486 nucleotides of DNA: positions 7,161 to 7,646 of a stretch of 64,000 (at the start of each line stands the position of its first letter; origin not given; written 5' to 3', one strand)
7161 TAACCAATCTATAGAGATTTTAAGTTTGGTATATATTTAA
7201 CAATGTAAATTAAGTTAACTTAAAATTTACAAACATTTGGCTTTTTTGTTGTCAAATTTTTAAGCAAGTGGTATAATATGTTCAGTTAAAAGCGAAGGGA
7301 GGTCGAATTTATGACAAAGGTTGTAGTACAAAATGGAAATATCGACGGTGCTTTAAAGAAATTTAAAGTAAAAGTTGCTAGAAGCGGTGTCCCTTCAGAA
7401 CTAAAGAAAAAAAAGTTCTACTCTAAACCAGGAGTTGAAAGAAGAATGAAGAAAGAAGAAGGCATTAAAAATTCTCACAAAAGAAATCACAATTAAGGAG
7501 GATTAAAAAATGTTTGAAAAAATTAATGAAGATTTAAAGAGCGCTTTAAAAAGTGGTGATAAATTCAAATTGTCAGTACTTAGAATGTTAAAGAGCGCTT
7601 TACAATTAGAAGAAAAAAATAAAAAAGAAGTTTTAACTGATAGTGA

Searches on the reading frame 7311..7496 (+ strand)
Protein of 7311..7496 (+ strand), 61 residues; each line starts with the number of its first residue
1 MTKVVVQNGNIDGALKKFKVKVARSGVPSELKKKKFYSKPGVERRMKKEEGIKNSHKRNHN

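Call 68: find_encoding_contigs(protein=window:7311-7496:+, flank=4000, max_places=10)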
Protein window:7311-7496:+ (61 aa): 23 contigs read that carry it; 2 places shown.
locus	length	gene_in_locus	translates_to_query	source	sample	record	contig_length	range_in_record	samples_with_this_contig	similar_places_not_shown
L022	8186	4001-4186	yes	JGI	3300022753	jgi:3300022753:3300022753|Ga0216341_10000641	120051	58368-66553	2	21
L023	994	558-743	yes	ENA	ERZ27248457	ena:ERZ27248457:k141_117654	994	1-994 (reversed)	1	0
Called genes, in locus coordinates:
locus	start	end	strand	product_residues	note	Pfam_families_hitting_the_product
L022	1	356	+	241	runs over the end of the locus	PF01066:CDP-OH_P_transf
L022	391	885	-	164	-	PF12685:SpoIIIAH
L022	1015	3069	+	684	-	PF03412:Peptidase_C39, PF00664:ABC_membrane, PF00005:ABC_tran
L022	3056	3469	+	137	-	-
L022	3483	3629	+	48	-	-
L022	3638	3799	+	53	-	-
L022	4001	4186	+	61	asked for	PF01165:Ribosomal_S21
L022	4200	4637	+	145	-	PF09424:YqeY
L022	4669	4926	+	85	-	PF07873:YabP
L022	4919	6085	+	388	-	PF06898:YqfD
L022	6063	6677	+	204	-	PF04892:VanZ-LLP1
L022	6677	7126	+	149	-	PF02130:YbeY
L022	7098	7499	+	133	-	PF01219:DAGK_prokar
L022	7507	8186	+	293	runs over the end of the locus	PF00009:GTP_EFTU, PF00350:Dynamin_N (faint), PF01926:MMR_HSR1, PF02421:FeoB_N, PF02492:cobW (faint), PF03193:RsgA_GTPase (faint), PF04548:AIG1, PF07650:KH_2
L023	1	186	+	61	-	?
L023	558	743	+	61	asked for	PF01165:Ribosomal_S21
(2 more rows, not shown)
